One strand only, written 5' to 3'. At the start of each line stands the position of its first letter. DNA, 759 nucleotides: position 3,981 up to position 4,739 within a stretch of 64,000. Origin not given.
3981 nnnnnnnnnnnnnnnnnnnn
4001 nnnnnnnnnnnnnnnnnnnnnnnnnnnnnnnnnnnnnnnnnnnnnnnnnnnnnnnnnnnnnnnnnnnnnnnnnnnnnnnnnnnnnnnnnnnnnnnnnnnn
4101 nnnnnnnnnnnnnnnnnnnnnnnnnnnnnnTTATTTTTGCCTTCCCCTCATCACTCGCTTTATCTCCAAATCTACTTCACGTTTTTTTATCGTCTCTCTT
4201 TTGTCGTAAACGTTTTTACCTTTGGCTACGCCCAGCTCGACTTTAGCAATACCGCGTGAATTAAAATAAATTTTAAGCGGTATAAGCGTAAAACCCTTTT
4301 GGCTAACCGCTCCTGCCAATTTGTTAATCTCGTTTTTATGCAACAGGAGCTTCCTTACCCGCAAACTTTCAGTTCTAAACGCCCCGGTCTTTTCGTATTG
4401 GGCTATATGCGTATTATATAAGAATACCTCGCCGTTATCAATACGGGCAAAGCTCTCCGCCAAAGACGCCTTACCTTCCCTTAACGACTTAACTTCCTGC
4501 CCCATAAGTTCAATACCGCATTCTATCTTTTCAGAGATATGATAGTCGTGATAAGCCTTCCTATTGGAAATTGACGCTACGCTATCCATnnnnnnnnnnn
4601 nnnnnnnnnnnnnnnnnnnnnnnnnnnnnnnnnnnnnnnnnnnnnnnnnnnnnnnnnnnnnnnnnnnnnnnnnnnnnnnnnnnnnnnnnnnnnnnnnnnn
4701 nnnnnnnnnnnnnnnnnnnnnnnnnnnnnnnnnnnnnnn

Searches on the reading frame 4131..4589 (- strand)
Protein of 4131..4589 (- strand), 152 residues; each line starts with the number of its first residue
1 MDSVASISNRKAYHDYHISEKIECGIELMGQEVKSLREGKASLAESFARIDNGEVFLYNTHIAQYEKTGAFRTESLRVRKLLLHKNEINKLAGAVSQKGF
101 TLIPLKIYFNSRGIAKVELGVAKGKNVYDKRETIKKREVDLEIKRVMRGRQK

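Call 17: search_protein_families(library=pfam, proteins=[window:4131-4589:-])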
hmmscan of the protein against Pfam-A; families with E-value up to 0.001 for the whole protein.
window:4131-4589:- (152 aa): 1 family
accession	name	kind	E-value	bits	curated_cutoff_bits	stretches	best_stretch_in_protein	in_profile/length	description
PF01668.23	SmpB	-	9.7e-58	194.6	27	1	7-148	2-142/143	SmpB protein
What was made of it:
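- Checked: smpB is at 4131-4589 (-) (Pfam, call 17).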

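Call 23: find_encoding_contigs(protein=window:4131-4589:-, flank=3000, max_places=10)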
Protein window:4131-4589:- (152 aa): 1 contig read that carries it; 1 place shown.
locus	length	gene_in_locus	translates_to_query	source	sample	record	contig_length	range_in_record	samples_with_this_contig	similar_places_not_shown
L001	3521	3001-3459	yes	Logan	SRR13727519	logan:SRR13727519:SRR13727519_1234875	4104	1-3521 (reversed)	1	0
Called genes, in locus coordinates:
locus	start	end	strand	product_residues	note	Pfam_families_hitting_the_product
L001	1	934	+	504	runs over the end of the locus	?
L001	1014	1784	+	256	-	PF01026:TatD_DNase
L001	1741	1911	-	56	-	-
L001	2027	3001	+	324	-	PF03547:Mem_trans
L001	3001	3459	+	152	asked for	PF01668:SmpB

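Call 25: find_related_loci(query=window:4131-4589:-, collection=genome_contigs, flank=4000)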
Query window:4131-4589:- (152 aa) in genome_contigs; peptide patterns used: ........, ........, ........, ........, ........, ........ (x = any residue, [..] = any of these).
600 stretches matched a pattern (row limit reached: there are more); 583 encode a relative of the query (tblastn E <= 1e-3); the best 80 are kept; 80 distinct loci.
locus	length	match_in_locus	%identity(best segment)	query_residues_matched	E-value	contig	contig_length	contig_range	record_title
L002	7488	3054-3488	62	7-151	1e-57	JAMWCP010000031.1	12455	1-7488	MAG: Candidatus Omnitrophota bacterium isolate QZM4_1.bins.254.Tibet NODE_14778_length_12455_cov_1.338579, whole genome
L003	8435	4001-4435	59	8-152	3e-55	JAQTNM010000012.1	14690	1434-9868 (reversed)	MAG: Candidatus Omnitrophota bacterium isolate STA_64 NODE_7952_length_14690_cov_2.456019_Sandtown_A, whole genome shotg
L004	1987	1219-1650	55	8-151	6e-53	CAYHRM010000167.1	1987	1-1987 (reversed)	MAG TPA_asm: uncultured Planctomycetales bacterium isolate ERP119705_co15_217 genome assembly, contig: NODE_93381_length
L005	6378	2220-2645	59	9-151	2e-51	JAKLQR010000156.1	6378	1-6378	MAG: Thermodesulfovibrionales bacterium isolate bin S2.74 k141_310500, whole genome shotgun sequence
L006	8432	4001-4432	55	8-151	4e-51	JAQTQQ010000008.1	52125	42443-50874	MAG: Candidatus Omnitrophota bacterium isolate STB_143 NODE_1300_length_52125_cov_10.579368_Sandtown_B, whole genome sho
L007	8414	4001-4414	57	3-140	1e-50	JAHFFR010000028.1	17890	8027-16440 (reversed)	MAG: Candidatus Omnitrophota bacterium isolate nzgw297 NODE_2923_length_17891_cov_21.190827, whole genome shotgun sequen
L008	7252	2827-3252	57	9-151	2e-49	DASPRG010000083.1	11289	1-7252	MAG TPA_asm: Thermodesulfovibrionales bacterium isolate SMAG_U12219 k141_1605903, whole genome shotgun sequence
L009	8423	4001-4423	58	9-150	2e-49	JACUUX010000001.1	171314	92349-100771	MAG: Nitrospirae bacterium isolate Kmv42 NODE_17_length_171314_cov_91.830310, whole genome shotgun sequence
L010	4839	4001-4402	56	8-141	3e-49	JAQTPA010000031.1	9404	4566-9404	MAG: Candidatus Omnitrophota bacterium isolate STB_105 NODE_19660_length_9404_cov_17.172470_Sandtown_B, whole genome sho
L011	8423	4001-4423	58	9-150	5e-49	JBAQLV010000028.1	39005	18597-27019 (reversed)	MAG: Thermodesulfovibrionales bacterium isolate MFD12052_ilm_asm_bin15 k127_12785, whole genome shotgun sequence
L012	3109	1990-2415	55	9-151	4e-49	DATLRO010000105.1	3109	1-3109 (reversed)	MAG TPA_asm: Vicinamibacterales bacterium isolate SMAG_U13906 k141_1115889, whole genome shotgun sequence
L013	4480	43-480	53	2-148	1e-48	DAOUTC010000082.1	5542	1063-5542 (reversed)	MAG TPA_asm: Dehalococcoidia bacterium isolate CSMAG_562 CSMAG_562_k127_28799_length_5542_cov_13.0000, whole genome shot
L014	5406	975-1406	55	8-151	2e-48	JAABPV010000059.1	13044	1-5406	MAG: Desulfobulbaceae bacterium isolate S01.Bin068 NODE_64_length_13044_cov_7.703478, whole genome shotgun sequence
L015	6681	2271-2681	56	8-145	1e-48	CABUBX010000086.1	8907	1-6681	MAG TPA_asm: uncultured Lachnospiraceae bacterium isolate MGYG-HGUT-03867 genome assembly, contig: GUT_GENOME246434_86,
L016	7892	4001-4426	55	9-151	8e-49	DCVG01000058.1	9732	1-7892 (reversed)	MAG TPA_asm: Nitrospiraceae bacterium UBA2194 UBA2194_contig_9791, whole genome shotgun sequence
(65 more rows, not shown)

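Call 36: find_homologous_proteins(query=window:4131-4589:-, max_evalue=1e-30)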
Query window:4131-4589:- (152 aa): 7405 proteins with E <= 1e-30 among 8000 candidates; the best 120 are listed.
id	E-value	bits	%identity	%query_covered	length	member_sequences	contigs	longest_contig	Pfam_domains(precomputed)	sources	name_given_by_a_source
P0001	2.8e-83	295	93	97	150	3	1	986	PF01668.24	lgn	-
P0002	1.7e-73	263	83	97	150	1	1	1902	PF01668.24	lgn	-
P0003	2.6e-73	263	80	99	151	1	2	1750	PF01668.24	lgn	-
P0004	2.7e-72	259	82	97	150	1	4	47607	PF01668.24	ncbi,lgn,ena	ncbi:MAG: SsrA-binding protein SmpB [Candidatus Omnitrophota bacterium]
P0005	1.0e-71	258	78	97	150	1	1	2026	PF01668.24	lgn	-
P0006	3.0e-71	256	81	97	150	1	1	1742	PF01668.24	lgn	-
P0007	1.1e-70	254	80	97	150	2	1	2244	PF01668.24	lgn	-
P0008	1.4e-70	254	80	97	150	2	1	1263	PF01668.24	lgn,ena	-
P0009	6.9e-69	248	75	97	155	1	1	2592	PF01668.24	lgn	-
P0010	8.4e-67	242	74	99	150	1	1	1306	PF01668.24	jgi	-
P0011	1.8e-62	228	70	97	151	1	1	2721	PF01668.24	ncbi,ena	-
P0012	6.6e-62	226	70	97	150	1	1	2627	PF01668.24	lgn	-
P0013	3.0e-61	224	69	97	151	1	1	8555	PF01668.24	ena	-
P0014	6.0e-57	210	67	93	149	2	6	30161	PF01668.24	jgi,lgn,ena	-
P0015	3.1e-55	204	62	99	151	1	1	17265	PF01668.24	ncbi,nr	ncbi:MAG: SsrA-binding protein SmpB [Candidatus Omnitrophica bacterium]|nr:SsrA-binding protein SmpB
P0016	4.2e-55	204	61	99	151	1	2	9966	PF01668.24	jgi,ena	jgi:SsrA-binding protein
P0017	9.7e-55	203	63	99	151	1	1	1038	PF01668.24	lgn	-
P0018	1.9e-54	202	61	99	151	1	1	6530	PF01668.24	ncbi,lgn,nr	ncbi:MAG: SsrA-binding protein SmpB [Candidatus Omnitrophica bacterium]|nr:SsrA-binding protein SmpB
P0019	1.3e-53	199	61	99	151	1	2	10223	PF01668.24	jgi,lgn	-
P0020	1.5e-53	199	64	94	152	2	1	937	PF01668.24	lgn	-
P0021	1.0e-52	196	62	95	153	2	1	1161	PF01668.24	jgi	jgi:SsrA-binding protein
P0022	1.1e-52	196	63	95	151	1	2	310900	PF01668.24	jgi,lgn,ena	-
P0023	1.8e-52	195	63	89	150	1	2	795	PF01668.24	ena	-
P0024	2.1e-52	195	63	94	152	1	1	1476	PF01668.24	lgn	-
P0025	2.9e-52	195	65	95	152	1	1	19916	PF01668.24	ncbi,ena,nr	ncbi:MAG: SsrA-binding protein SmpB [Candidatus Omnitrophica bacterium]|nr:SsrA-binding protein SmpB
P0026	3.4e-52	194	64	94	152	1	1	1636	PF01668.24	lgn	-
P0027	6.8e-52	193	66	97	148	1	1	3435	PF01668.24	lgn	-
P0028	6.9e-52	193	65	95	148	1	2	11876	PF01668.24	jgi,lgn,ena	-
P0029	1.1e-51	193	60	95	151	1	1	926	PF01668.24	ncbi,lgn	-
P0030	1.2e-51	193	65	93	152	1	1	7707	PF01668.24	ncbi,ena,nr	ncbi:MAG: SsrA-binding protein SmpB [Candidatus Omnitrophica bacterium]|nr:SsrA-binding protein SmpB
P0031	1.7e-51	192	-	-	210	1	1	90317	PF01668.24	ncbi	-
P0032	2.6e-51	191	60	98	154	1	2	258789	PF01668.24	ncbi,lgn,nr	ncbi:MAG: SsrA-binding protein SmpB [Candidatus Omnitrophica bacterium]|nr:SsrA-binding protein SmpB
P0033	3.3e-51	191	58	98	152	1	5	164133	PF01668.24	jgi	jgi:SsrA-binding protein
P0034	5.2e-51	191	63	93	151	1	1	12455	PF01668.24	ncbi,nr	ncbi:MAG: SsrA-binding protein SmpB [Candidatus Omnitrophica bacterium]|nr:SsrA-binding protein SmpB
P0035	5.5e-51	190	65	97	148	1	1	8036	PF01668.24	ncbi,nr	ncbi:MAG: SsrA-binding protein SmpB [Candidatus Omnitrophica bacterium]|nr:SsrA-binding protein SmpB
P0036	6.8e-51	190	61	95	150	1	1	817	PF01668.24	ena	-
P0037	7.2e-51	190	61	92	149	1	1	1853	PF01668.24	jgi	-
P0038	7.8e-51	190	65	97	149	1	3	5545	PF01668.24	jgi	-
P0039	9.9e-51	190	58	98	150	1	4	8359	PF01668.24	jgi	-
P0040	1.1e-50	189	63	94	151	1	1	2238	PF01668.24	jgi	jgi:SsrA-binding protein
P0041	1.1e-50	189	63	100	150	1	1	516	PF01668.24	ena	-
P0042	1.2e-50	189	61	95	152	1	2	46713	PF01668.24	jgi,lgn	jgi:SsrA-binding protein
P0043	1.6e-50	189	58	98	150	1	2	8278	PF01668.24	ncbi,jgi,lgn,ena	-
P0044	2.0e-50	189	60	95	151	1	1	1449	PF01668.24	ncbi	-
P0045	2.2e-50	188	63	100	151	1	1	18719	PF01668.24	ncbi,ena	-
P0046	2.4e-50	188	58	98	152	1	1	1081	PF01668.24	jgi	jgi:SsrA-binding protein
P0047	2.6e-50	188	63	95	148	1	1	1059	PF01668.24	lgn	-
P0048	3.3e-50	188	57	99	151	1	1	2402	PF01668.24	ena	-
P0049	4.1e-50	188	59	95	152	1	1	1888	PF01668.24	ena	-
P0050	4.2e-50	188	58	99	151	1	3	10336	PF01668.24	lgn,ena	-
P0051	5.2e-50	187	63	100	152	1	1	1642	PF01668.24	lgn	-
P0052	5.2e-50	187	57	95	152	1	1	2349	PF01668.24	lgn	-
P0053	6.0e-50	187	58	98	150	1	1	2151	PF01668.24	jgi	jgi:SsrA-binding protein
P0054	7.9e-50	187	57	98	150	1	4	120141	PF01668.24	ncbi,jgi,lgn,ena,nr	ncbi:MAG: SsrA-binding protein SmpB [Candidatus Omnitrophica bacterium]|jgi:SsrA-binding protein|nr:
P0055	9.4e-50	186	62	100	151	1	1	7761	PF01668.24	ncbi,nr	ncbi:MAG: SsrA-binding protein SmpB [Candidatus Omnitrophica bacterium]|nr:SsrA-binding protein SmpB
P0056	9.5e-50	186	60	95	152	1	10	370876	PF01668.24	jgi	-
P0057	1.3e-49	186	57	95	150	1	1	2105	PF01668.24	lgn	-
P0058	1.3e-49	186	65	93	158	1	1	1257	PF01668.24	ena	-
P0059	1.4e-49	186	65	93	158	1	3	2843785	PF01668.24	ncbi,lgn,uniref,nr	ncbi:SsrA-binding protein [Caldicellulosiruptor kronotskyensis 2002]|uniref:SsrA-binding protein n=1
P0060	1.5e-49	186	57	100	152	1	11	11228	PF01668.24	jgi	jgi:SsrA-binding protein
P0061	1.5e-49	186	58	98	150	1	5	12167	PF01668.24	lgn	-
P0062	1.6e-49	186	57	99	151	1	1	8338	PF01668.24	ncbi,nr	ncbi:MAG: SsrA-binding protein SmpB [Candidatus Omnitrophica bacterium]|nr:SsrA-binding protein SmpB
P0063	1.6e-49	186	57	100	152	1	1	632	PF01668.24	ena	-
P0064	1.6e-49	186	58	95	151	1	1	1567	PF01668.24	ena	-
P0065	1.8e-49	186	65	93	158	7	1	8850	PF01668.24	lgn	-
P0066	1.8e-49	186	65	93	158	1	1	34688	PF01668.24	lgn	-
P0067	1.8e-49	186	57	99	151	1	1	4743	PF01668.24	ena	-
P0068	1.9e-49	185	65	93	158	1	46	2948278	PF01668.24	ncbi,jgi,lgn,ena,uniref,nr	ncbi:SsrA-binding protein [Caldicellulosiruptor bescii]|jgi:SsrA-binding protein|uniref:SsrA-binding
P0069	1.9e-49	185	58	96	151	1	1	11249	PF01668.24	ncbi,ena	-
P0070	1.9e-49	185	63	99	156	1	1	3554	PF01668.24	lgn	-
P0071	2.2e-49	185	61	100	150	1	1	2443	PF01668.24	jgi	jgi:SsrA-binding protein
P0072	2.3e-49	185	56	98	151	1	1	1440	PF01668.24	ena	-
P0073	2.3e-49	185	63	98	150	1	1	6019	PF01668.24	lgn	-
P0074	2.4e-49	185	57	99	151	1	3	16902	PF01668.24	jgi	-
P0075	2.7e-49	185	56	98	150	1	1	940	PF01668.24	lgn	-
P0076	2.8e-49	185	65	93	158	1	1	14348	PF01668.24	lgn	-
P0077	2.9e-49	185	65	93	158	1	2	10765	PF01668.24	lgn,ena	-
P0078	3.3e-49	185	64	93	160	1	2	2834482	PF01668.24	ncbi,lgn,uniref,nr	ncbi:SsrA-binding protein SmpB [Anaerocellum danielii]|uniref:SsrA-binding protein n=1 Tax=Anaerocel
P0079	3.3e-49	185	59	96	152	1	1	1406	PF01668.24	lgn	-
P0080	3.5e-49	185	60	96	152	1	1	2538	PF01668.24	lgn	-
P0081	3.6e-49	185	65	93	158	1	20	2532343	PF01668.24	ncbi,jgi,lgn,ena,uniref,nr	ncbi:SsrA-binding protein [Caldicellulosiruptor obsidiansis OB47]|uniref:SsrA-binding protein n=1 Ta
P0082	4.1e-49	184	64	93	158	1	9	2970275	PF01668.24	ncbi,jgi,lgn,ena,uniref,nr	ncbi:SsrA-binding protein [Caldicellulosiruptor saccharolyticus DSM 8903]|uniref:SsrA-binding protei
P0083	4.1e-49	184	64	93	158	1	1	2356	PF01668.24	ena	-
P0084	4.3e-49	184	65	93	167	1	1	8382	PF01668.24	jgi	jgi:SsrA-binding protein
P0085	4.4e-49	184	64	93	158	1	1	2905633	PF01668.24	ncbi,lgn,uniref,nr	ncbi:SsrA-binding protein SmpB [Caldicellulosiruptor changbaiensis]|uniref:SsrA-binding protein n=1 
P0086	4.4e-49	184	60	100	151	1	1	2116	PF01668.24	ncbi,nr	ncbi:MAG: SsrA-binding protein SmpB [Candidatus Omnitrophica bacterium]|nr:SsrA-binding protein SmpB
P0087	5.4e-49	184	61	95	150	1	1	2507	PF01668.24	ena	-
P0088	5.5e-49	184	62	97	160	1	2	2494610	PF01668.24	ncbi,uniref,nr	ncbi:SsrA-binding protein SmpB [Caldicellulosiruptor naganoensis]|uniref:SsrA-binding protein n=1 Ta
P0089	6.3e-49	184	56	99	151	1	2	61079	PF01668.24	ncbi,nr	ncbi:MAG: SsrA-binding protein SmpB [Candidatus Omnitrophica bacterium]|nr:SsrA-binding protein SmpB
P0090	7.3e-49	184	62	97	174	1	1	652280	PF01668.24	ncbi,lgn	-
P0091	7.3e-49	184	58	95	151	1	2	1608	PF01668.24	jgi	jgi:SsrA-binding protein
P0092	7.9e-49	183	59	95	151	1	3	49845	PF01668.24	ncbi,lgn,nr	ncbi:MAG: SsrA-binding protein SmpB [Candidatus Omnitrophica bacterium]|nr:SsrA-binding protein SmpB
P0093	8.3e-49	183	64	93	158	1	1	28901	PF01668.24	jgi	-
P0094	9.1e-49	183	56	99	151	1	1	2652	PF01668.24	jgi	-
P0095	9.5e-49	183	64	93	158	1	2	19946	PF01668.24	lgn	-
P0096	1.1e-48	183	59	95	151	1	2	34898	PF01668.24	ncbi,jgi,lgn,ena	ncbi:MAG: SsrA-binding protein SmpB [Candidatus Omnitrophota bacterium]|jgi:SsrA-binding protein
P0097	1.2e-48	183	59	95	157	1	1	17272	PF01668.24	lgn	-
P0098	1.3e-48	183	59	95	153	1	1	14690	PF01668.24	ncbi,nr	ncbi:MAG: SsrA-binding protein SmpB [Candidatus Omnitrophica bacterium]|nr:SsrA-binding protein SmpB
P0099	1.5e-48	183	57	99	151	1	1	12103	PF01668.24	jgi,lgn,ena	-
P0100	1.6e-48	182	60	94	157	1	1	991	PF01668.24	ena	-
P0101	2.1e-48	182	58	100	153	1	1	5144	PF01668.24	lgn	-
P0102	2.4e-48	182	55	98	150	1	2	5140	PF01668.24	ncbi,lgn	-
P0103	2.4e-48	182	58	95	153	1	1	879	PF01668.24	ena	-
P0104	3.0e-48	182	63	93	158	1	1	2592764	PF01668.24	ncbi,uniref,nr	ncbi:SsrA-binding protein SmpB [Anaerocellum diazotrophicum]|uniref:SsrA-binding protein n=1 Tax=Cal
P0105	3.0e-48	182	58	95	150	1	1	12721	PF01668.24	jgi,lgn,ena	-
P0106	3.1e-48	182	56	95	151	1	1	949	PF01668.24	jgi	-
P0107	3.1e-48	182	59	97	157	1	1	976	PF01668.24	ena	-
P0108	3.1e-48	182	56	97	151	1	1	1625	PF01668.24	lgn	-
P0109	3.3e-48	181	61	95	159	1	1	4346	PF01668.24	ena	-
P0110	3.4e-48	181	62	97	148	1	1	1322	PF01668.24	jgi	jgi:SsrA-binding protein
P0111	3.5e-48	181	59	95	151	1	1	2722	PF01668.24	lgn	-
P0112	3.5e-48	181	57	97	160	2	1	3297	PF01668.24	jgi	jgi:SsrA-binding protein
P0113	3.5e-48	181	61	92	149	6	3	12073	PF01668.24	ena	-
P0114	3.6e-48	181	61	99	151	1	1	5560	PF01668.24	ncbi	-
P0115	3.7e-48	181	59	94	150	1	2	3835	PF01668.24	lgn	-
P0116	3.8e-48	181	59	95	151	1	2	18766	PF01668.24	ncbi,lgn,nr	ncbi:MAG: SsrA-binding protein SmpB [Candidatus Omnitrophica bacterium]|nr:SsrA-binding protein SmpB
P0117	4.0e-48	181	59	95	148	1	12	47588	PF01668.24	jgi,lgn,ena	jgi:SsrA-binding protein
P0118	4.4e-48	181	59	96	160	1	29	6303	PF01668.24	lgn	-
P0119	4.6e-48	181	55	95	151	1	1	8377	PF01668.24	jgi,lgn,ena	-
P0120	4.9e-48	181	59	95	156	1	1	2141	PF01668.24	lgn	-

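Call 37: find_encoding_contigs(protein=P0004, flank=10000, max_places=2)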
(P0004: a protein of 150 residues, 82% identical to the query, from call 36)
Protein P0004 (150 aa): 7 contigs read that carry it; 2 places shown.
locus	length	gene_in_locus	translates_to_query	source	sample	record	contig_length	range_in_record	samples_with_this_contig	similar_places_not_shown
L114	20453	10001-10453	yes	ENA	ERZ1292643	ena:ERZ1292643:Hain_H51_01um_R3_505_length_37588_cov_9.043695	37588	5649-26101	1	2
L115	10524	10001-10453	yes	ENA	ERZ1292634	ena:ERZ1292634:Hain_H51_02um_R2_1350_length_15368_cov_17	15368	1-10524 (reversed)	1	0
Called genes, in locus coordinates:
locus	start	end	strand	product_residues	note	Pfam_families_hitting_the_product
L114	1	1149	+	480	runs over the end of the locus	PF00133:tRNA-synt_1 (faint), PF01406:tRNA-synt_1e, PF09334:tRNA-synt_1g, PF09190:DALR_2, PF23493:CysS_C (weak)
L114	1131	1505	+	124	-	PF18924:DUF5674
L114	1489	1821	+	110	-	-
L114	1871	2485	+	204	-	PF13521:AAA_28 (weak), PF02223:Thymidylate_kin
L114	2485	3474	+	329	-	PF13177:DNA_pol3_delta2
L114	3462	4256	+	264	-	PF04468:PSP1, PF28472:PSP1_3rd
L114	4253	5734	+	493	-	PF00133:tRNA-synt_1, PF01406:tRNA-synt_1e (weak), PF01921:tRNA-synt_1f (faint), PF09334:tRNA-synt_1g, PF00133:tRNA-synt_1, PF08264:Anticodon_1 (faint)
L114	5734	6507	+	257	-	PF01026:TatD_DNase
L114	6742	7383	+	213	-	-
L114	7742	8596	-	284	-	-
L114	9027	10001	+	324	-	PF03547:Mem_trans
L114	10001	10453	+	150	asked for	PF01668:SmpB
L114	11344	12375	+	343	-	PF01520:Amidase_3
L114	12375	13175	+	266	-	PF01177:Asp_Glu_race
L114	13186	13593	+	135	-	PF01242:PTPS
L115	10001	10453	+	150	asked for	PF01668:SmpB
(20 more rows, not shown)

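Call 38: find_encoding_contigs(protein=P0014, flank=10000, max_places=2)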
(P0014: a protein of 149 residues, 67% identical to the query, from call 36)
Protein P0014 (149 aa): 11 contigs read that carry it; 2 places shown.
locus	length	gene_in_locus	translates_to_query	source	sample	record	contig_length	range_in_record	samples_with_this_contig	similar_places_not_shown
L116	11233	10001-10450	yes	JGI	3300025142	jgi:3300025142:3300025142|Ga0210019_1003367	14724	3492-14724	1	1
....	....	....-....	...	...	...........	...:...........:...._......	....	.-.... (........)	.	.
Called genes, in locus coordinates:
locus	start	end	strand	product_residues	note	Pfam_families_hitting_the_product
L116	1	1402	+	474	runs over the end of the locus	PF01406:tRNA-synt_1e, PF01921:tRNA-synt_1f (faint), PF00133:tRNA-synt_1 (faint), PF09334:tRNA-synt_1g, PF09190:DALR_2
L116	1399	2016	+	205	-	PF02223:Thymidylate_kin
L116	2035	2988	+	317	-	PF13177:DNA_pol3_delta2, PF00004:AAA (weak)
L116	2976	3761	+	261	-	PF04468:PSP1, PF28472:PSP1_3rd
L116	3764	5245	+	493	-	PF00133:tRNA-synt_1, PF01406:tRNA-synt_1e (weak), PF09334:tRNA-synt_1g, PF00133:tRNA-synt_1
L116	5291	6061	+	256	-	PF01026:TatD_DNase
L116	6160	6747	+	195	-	PF04542:Sigma70_r2, PF08281:Sigma70_r4_2, PF04545:Sigma70_r4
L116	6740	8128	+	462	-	PF13490:zf-HC2 (weak), PF14257:DUF4349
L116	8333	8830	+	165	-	PF13584:BatD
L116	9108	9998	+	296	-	PF03547:Mem_trans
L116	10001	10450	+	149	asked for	PF01668:SmpB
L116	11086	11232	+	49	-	?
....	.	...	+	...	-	?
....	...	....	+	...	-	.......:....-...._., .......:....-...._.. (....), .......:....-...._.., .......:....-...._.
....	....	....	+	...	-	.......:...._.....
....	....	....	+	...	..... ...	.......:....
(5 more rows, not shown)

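Call 39: find_encoding_contigs(protein=P0013, flank=8000, max_places=2)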
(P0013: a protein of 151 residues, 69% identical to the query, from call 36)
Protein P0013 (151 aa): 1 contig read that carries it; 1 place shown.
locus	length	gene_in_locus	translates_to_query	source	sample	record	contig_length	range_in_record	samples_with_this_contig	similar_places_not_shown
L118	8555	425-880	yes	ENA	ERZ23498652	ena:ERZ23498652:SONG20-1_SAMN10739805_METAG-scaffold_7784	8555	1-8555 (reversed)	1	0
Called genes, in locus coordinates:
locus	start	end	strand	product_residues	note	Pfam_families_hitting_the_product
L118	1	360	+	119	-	?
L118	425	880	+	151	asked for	PF01668:SmpB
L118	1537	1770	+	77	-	PF14528:LAGLIDADG_3 (weak)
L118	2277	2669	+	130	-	PF22091:DUF6941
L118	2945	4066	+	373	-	PF07833:Cu_amine_oxidN1, PF01520:Amidase_3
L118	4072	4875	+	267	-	PF01177:Asp_Glu_race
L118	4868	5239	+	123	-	PF01242:PTPS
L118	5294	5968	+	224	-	PF02568:ThiI (faint), PF06508:QueC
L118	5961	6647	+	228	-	PF13353:Fer4_12, PF04055:Radical_SAM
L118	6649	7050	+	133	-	PF14489:QueF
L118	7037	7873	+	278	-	PF05681:Fumerase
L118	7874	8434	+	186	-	PF05683:Fumerase_C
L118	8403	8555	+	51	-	?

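Call 64: find_encoding_contigs(protein=P0002, flank=3000, max_places=2)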
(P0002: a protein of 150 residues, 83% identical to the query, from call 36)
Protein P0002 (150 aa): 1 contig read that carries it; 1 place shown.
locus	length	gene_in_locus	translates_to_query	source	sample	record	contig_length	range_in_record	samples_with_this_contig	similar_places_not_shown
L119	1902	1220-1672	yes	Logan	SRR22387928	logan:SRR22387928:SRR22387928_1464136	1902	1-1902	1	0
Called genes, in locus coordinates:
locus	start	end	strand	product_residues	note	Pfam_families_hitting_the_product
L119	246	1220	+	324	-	PF03547:Mem_trans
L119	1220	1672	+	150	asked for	PF01668:SmpB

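Call 65: find_encoding_contigs(protein=P0009, flank=3000, max_places=2)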
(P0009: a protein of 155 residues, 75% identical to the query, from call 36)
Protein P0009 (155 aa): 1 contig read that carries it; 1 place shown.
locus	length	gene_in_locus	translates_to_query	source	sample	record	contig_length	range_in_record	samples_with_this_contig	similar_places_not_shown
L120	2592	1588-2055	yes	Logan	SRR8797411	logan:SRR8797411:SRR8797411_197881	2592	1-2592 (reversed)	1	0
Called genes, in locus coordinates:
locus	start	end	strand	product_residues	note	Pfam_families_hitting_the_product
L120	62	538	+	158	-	PF13584:BatD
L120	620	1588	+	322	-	PF03547:Mem_trans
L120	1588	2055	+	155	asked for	PF01668:SmpB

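Call 66: find_encoding_contigs(protein=P0011, flank=3000, max_places=2)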
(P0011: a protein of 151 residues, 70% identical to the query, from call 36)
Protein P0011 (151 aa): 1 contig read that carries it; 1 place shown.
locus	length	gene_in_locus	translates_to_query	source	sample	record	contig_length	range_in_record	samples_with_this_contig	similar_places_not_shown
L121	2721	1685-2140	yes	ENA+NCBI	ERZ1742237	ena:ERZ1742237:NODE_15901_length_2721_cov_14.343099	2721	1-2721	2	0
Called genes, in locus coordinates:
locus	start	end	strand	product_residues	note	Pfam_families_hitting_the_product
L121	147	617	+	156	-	PF13584:BatD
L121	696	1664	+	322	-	PF03547:Mem_trans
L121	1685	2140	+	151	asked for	PF01668:SmpB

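Call 67: find_encoding_contigs(protein=P0012, flank=3000, max_places=2)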
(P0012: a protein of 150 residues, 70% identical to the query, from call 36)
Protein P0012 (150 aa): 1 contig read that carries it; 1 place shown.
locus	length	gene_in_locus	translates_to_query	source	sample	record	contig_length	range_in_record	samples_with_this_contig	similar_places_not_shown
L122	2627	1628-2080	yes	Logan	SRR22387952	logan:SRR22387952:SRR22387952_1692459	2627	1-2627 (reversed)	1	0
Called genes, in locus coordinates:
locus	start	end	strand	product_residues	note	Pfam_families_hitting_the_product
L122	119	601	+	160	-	PF13584:BatD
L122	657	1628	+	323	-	PF03547:Mem_trans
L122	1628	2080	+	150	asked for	PF01668:SmpB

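Call 80: find_encoding_contigs(protein=P0001, flank=2000, max_places=3)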
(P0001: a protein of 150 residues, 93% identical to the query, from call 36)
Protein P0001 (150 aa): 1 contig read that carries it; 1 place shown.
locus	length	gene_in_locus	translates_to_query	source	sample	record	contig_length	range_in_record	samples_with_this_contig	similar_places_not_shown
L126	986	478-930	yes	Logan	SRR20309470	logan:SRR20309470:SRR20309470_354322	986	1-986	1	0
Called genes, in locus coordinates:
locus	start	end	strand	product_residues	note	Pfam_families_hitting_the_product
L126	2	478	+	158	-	?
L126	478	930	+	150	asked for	PF01668:SmpB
